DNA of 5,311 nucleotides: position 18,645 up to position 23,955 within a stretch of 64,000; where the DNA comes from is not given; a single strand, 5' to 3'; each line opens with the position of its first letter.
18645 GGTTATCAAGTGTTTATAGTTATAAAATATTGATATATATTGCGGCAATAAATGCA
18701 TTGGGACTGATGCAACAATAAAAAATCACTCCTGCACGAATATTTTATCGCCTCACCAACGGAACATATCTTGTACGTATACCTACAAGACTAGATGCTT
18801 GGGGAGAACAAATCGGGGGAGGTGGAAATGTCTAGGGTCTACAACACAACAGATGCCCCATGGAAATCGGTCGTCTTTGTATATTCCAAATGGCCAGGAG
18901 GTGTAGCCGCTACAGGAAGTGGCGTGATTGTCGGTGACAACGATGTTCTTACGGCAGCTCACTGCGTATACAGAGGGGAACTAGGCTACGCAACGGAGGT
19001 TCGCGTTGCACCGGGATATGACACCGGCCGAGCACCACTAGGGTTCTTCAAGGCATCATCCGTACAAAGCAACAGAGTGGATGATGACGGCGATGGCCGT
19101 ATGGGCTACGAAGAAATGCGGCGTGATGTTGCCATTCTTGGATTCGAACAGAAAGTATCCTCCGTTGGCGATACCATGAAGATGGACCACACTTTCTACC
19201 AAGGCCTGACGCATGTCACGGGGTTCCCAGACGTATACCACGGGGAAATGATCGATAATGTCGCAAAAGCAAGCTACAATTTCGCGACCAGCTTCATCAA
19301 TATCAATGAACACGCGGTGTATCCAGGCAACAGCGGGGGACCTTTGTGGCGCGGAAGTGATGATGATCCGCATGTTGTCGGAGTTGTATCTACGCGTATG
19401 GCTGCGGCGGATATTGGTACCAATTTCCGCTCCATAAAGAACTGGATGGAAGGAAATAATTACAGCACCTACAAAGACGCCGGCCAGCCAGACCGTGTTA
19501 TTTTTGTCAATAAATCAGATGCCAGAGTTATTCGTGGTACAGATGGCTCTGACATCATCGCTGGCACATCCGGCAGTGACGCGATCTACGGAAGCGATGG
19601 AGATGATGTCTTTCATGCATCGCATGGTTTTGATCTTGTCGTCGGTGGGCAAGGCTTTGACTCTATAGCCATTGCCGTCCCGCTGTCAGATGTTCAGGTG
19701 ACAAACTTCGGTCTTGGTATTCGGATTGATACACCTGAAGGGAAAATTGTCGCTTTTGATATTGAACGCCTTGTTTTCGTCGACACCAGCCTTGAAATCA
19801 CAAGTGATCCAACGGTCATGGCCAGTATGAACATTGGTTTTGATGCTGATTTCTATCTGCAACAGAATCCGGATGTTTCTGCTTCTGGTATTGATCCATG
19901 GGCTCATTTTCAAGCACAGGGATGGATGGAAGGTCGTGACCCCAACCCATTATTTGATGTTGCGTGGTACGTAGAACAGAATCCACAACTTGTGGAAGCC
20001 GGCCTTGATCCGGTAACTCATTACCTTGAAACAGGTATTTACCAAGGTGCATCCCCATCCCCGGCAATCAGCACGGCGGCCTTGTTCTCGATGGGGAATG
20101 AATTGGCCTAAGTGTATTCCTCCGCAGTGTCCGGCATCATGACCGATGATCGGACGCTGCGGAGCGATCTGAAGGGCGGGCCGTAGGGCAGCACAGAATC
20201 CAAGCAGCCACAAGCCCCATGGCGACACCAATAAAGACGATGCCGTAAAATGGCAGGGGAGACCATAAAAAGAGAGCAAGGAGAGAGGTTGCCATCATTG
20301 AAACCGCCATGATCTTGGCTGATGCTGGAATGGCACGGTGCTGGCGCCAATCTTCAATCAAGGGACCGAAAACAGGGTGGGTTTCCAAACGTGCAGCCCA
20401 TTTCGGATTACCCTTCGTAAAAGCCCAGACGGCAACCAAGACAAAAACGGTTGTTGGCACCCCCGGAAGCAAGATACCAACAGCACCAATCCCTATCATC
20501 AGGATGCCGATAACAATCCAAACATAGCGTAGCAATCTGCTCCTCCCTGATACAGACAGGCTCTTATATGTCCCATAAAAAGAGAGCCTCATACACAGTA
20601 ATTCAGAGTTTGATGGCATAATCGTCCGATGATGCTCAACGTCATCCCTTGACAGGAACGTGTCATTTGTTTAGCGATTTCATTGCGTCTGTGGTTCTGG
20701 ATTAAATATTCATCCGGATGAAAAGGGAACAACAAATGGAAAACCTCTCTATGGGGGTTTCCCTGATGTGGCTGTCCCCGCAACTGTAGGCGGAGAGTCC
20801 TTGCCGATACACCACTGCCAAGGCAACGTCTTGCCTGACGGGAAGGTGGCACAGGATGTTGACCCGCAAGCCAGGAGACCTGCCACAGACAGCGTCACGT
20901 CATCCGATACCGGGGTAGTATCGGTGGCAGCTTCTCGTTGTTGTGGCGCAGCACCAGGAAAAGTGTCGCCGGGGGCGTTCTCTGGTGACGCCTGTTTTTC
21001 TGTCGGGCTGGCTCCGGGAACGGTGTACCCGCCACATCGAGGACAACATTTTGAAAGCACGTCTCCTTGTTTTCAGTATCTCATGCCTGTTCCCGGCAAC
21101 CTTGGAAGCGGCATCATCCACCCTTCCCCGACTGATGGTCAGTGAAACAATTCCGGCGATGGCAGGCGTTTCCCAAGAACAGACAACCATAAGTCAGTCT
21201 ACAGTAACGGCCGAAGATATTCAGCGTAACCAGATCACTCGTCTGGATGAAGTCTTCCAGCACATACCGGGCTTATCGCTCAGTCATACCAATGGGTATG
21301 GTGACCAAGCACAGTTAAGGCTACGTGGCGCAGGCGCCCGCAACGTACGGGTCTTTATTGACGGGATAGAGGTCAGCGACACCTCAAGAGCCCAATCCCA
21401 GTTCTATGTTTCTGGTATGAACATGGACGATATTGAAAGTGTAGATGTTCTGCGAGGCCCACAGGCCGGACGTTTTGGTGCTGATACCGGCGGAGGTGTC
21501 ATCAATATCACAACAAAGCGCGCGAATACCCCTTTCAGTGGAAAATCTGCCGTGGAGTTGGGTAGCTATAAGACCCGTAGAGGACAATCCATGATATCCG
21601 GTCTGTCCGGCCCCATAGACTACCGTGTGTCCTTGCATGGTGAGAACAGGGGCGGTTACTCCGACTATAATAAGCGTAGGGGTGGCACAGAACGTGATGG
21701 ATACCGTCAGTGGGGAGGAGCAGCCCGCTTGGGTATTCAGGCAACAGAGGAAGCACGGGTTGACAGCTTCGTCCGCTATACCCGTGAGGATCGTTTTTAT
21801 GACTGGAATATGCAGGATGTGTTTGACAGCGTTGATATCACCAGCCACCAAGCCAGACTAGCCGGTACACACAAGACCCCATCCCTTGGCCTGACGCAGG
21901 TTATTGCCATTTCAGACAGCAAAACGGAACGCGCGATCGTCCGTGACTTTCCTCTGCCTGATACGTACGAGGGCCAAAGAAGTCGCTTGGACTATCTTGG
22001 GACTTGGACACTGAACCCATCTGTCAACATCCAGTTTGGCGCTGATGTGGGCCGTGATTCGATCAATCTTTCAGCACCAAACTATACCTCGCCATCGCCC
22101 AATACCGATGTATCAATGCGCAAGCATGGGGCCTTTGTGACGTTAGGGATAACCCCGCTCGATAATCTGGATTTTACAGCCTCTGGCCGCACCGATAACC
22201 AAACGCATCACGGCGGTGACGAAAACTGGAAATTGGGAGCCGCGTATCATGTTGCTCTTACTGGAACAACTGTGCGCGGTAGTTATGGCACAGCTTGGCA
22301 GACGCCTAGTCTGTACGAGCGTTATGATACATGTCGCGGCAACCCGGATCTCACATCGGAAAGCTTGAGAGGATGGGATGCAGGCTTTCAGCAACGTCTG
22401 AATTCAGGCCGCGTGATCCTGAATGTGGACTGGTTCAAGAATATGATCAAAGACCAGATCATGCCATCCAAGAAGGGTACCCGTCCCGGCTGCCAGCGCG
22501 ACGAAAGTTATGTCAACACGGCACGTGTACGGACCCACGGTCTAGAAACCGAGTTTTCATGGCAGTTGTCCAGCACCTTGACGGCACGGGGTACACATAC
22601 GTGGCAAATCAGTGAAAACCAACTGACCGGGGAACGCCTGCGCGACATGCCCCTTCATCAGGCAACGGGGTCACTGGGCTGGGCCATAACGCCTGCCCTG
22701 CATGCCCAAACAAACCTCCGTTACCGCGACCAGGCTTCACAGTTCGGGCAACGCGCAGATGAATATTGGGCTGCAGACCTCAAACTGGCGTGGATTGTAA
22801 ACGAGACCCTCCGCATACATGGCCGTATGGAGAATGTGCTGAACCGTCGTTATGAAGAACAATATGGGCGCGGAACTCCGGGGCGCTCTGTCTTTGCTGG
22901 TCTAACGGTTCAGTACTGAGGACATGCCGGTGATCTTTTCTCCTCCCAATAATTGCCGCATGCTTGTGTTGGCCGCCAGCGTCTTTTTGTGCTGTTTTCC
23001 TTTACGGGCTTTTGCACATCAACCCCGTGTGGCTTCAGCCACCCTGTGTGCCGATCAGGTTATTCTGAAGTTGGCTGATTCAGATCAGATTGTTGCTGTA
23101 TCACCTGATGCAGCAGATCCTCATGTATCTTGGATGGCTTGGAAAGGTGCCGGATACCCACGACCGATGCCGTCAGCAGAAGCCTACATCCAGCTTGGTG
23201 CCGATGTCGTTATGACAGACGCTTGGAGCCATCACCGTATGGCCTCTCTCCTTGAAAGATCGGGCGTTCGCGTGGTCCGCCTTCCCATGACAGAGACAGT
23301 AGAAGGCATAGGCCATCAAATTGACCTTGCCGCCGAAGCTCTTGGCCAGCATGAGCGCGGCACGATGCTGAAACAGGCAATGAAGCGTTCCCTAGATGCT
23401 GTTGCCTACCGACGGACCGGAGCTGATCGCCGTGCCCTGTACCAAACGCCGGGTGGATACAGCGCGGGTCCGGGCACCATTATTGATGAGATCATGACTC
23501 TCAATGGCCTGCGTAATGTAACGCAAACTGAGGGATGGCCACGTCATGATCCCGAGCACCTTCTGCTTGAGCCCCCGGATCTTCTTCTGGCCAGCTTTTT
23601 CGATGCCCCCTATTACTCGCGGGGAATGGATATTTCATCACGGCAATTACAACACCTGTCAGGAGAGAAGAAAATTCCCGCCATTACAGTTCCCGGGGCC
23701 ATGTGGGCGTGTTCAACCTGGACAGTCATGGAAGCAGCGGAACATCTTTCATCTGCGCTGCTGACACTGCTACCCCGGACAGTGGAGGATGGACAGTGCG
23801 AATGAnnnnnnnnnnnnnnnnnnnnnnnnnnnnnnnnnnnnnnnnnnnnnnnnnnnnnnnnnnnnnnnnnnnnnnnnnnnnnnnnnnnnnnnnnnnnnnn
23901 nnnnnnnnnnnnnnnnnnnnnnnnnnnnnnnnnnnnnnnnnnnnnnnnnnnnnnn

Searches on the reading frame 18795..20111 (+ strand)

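Call 34: search_protein_families(library=pfam, proteins=[window:18795-20111:+], max_evalue=0.0001)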
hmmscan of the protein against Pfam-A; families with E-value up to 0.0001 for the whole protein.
window:18795-20111:+ (438 aa): 3 families
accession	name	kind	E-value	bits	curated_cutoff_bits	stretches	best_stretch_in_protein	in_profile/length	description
PF00089.32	Trypsin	-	2.8e-09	37.5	20.6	1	22-216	13-218/220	Trypsin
PF13365.12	Trypsin_2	-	7e-07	30.5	27.6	1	41-197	1-144/144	Trypsin-like peptidase domain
PF00353.25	HemolysinCabind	-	7.4e-06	26.3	23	1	248-281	2-35/36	RTX calcium-binding nonapeptide repeat (4 copies)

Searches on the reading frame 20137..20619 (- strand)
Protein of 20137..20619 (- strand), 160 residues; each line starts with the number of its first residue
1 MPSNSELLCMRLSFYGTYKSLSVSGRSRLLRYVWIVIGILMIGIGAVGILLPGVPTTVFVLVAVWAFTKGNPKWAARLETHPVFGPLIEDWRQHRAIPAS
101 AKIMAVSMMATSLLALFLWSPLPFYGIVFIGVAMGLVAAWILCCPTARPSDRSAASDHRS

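Call 34: search_protein_families(library=pfam, proteins=[window:20137-20619:-], max_evalue=0.0001)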
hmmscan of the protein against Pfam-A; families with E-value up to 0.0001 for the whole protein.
window:20137-20619:- (160 aa): 2 families
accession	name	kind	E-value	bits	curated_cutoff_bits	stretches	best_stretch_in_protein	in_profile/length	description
PF04304.18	DUF454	-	4.2e-32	111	35.1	1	31-146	1-115/115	Protein of unknown function (DUF454)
PF07264.17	EI24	-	7.3e-05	23.4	32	1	36-144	57-152/199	Sulfate transporter CysZ/Etoposide-induced protein 2.4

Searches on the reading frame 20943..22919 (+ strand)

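Call 16: search_protein_families(library=pfam, proteins=[window:20943-22919:+], max_evalue=0.001)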
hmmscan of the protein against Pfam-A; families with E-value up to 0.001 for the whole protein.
window:20943-22919:+ (658 aa): 3 families
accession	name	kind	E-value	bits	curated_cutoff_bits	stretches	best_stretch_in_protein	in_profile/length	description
PF00593.30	TonB_dep_Rec_b-barrel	-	6.5e-34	119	27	1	241-631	8-435/436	TonB dependent receptor-like, beta-barrel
PF07715.20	Plug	-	3.8e-22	79.3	23.9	1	78-186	2-107/107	TonB-dependent Receptor Plug Domain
PF14905.12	OMP_b-brl_3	-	2.1e-07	30.8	27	1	459-644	202-385/408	Outer membrane protein beta-barrel family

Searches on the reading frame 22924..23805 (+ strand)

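Call 16: search_protein_families(library=pfam, proteins=[window:22924-23805:+], max_evalue=0.001)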
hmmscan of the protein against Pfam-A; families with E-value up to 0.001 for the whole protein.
window:22924-23805:+ (293 aa): 1 family
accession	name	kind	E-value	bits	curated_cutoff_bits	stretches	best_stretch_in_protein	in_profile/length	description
PF01497.23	Peripla_BP_2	-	1e-08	35.3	27.5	1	36-223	1-197/235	Periplasmic binding protein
